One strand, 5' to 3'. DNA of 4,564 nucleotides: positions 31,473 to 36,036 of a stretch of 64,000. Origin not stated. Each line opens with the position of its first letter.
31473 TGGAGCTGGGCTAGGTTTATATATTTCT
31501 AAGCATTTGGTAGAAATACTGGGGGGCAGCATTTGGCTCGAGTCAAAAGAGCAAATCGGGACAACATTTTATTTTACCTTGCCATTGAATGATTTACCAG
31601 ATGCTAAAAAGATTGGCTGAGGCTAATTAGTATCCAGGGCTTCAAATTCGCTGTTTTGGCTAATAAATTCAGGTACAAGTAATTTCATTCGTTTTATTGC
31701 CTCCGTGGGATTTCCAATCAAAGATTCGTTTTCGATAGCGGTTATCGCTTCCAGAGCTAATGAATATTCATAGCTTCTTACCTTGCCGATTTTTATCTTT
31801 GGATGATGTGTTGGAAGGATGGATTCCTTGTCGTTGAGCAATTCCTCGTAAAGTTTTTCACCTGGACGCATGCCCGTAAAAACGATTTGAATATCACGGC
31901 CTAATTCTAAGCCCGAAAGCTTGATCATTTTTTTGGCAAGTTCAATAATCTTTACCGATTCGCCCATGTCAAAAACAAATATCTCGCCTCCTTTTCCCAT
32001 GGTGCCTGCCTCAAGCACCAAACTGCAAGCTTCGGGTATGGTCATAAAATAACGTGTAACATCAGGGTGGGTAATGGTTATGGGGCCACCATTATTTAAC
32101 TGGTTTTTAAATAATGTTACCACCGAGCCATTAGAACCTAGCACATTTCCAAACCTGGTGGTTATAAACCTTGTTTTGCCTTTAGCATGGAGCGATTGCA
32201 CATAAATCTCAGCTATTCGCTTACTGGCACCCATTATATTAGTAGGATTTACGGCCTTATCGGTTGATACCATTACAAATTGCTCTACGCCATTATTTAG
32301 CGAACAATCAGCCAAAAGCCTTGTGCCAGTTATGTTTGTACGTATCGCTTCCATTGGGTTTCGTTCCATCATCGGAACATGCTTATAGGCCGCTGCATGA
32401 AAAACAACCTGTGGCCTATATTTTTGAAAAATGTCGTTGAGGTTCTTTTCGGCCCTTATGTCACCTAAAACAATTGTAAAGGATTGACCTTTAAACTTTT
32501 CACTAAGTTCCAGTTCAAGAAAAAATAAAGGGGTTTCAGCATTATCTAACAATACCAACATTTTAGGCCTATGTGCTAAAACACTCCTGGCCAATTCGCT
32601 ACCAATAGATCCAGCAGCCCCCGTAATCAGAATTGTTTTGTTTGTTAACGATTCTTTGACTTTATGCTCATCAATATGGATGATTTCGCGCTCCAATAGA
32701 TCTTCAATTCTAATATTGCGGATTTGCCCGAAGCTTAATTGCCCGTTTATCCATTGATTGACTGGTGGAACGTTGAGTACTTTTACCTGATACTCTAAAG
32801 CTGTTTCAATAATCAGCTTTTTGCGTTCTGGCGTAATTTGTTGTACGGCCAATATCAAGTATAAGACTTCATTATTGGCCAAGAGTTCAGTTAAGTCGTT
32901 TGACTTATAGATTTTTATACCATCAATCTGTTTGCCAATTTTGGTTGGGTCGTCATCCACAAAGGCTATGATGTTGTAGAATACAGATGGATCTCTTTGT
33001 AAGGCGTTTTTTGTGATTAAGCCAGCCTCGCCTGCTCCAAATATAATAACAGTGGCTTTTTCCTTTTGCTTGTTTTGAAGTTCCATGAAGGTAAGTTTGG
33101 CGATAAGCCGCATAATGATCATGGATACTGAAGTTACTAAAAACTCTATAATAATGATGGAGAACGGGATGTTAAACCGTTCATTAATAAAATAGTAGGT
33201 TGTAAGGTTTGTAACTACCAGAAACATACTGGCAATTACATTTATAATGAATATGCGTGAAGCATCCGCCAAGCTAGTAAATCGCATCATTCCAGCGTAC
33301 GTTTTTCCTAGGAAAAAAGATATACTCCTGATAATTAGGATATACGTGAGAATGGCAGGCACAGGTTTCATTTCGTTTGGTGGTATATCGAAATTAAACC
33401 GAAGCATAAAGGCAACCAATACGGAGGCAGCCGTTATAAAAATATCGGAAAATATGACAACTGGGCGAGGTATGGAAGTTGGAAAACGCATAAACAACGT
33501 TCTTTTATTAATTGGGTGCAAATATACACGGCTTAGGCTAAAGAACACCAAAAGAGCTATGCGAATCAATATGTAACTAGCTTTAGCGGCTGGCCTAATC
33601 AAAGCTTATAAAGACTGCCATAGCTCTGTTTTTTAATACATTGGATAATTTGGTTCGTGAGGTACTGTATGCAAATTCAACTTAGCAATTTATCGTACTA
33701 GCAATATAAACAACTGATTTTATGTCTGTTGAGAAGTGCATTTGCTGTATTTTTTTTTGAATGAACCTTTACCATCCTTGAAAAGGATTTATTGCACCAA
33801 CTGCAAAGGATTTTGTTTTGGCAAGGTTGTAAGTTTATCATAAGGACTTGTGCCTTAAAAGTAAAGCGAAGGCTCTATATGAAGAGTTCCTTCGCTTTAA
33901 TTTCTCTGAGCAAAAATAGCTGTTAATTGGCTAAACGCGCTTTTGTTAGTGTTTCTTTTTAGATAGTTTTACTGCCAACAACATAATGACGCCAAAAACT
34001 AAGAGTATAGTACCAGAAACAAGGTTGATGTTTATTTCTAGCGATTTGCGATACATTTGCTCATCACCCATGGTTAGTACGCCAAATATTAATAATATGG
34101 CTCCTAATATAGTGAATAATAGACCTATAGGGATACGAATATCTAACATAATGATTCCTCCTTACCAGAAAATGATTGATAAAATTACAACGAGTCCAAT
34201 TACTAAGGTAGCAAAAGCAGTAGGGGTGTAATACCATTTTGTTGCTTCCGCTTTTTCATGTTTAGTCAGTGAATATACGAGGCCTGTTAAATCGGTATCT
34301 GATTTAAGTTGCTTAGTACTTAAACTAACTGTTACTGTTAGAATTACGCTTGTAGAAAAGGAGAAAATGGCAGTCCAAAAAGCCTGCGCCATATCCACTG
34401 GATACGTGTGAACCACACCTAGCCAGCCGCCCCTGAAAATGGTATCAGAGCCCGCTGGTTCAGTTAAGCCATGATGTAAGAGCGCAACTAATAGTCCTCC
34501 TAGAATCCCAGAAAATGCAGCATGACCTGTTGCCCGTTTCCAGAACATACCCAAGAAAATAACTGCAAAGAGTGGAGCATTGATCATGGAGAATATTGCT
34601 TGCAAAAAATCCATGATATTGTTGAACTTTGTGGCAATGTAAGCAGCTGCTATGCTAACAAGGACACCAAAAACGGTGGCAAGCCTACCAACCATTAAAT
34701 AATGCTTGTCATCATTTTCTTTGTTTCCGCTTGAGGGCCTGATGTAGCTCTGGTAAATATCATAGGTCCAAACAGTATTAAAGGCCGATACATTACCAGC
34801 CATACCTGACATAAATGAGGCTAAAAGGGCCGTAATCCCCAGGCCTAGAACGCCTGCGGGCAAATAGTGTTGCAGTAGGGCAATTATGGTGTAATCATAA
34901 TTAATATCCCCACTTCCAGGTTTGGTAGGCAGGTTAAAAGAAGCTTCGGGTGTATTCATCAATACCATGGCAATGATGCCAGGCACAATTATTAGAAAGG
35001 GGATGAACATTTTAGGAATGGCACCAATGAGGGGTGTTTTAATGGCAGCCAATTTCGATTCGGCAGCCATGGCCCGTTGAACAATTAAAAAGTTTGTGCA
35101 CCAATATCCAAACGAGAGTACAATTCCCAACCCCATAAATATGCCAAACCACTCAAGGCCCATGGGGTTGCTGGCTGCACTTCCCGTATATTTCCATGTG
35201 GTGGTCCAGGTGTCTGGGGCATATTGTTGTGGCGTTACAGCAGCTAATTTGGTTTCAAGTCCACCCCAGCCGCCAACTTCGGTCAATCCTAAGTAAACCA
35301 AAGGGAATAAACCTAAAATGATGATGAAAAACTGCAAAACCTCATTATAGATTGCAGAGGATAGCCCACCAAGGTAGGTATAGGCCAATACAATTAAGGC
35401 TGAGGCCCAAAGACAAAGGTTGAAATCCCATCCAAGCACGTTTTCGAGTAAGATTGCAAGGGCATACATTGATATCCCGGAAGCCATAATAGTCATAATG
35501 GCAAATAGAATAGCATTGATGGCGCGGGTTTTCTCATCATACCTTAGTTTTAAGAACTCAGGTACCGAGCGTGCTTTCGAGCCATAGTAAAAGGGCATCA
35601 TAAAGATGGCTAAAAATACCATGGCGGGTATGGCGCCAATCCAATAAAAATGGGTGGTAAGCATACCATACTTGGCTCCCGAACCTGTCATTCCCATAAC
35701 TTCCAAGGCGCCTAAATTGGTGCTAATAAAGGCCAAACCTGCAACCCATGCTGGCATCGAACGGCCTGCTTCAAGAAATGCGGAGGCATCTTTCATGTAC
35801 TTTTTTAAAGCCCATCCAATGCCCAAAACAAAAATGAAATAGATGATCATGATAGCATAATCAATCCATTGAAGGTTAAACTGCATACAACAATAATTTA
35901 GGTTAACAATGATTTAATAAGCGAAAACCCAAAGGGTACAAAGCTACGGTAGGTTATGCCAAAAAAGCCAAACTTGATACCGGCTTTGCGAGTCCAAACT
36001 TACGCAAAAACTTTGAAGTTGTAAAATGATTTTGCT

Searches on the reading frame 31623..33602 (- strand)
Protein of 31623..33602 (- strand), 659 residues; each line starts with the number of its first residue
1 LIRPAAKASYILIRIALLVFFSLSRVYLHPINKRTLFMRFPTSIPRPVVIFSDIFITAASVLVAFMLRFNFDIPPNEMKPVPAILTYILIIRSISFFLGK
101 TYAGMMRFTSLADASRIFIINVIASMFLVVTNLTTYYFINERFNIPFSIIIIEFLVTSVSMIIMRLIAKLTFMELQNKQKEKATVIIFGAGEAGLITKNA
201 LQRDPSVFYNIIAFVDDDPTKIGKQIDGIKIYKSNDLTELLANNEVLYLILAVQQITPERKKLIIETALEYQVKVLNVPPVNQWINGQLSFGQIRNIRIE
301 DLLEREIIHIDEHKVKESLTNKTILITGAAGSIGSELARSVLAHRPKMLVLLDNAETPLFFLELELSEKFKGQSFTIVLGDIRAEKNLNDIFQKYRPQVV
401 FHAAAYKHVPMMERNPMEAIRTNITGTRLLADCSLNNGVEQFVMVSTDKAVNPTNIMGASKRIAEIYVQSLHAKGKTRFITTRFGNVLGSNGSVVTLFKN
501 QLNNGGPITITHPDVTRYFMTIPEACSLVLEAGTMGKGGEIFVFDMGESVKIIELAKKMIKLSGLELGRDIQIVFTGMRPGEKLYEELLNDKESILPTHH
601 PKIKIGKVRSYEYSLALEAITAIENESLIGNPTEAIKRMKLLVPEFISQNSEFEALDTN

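Call 9: search_protein_families(library=ncbifam, proteins=[window:31623-33602:-], max_evalue=1e-30)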
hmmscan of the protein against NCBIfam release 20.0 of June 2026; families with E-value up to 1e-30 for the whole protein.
window:31623-33602:- (659 aa): 2 families
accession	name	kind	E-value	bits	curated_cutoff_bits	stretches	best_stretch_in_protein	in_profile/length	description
TIGR03589.1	PseB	equivalog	1.6e-58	198.2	407.75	1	319-596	2-269/324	UDP-N-acetylglucosamine 4,6-dehydratase (inverting)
TIGR04130.1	FnlA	equivalog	1.3e-44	152.4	730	1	320-595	3-271/337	UDP-N-acetylglucosamine 4,6-dehydratase/5-epimerase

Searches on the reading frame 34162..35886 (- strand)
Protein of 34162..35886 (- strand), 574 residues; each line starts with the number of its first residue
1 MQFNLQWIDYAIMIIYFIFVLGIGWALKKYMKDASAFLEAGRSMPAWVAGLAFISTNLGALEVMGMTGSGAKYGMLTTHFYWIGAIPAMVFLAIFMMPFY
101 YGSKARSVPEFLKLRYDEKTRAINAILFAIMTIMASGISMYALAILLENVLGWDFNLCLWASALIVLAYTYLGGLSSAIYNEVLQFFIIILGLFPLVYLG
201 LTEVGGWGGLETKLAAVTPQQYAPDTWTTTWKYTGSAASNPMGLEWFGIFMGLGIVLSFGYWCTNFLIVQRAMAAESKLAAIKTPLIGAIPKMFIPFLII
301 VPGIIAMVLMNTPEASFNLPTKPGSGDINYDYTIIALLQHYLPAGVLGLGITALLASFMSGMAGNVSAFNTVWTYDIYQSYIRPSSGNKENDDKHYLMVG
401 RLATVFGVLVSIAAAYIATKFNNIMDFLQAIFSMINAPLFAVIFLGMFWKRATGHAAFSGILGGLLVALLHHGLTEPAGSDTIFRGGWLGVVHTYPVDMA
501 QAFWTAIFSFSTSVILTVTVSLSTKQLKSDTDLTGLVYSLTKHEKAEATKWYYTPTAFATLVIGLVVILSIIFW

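Call 9: search_protein_families(library=ncbifam, proteins=[window:34162-35886:-], max_evalue=1e-30)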
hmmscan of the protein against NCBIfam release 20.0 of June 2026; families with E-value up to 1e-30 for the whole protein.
window:34162-35886:- (574 aa): 2 families
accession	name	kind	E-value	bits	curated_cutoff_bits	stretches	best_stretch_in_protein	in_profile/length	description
TIGR00813.1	sss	superfamily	7.8e-73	245.9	184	1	37-464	1-411/411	sodium/solute symporter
NF007790.0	PRK10484.1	equivalog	1.4e-47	162.7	401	1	13-568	9-519/527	solute:sodium symporter family transporter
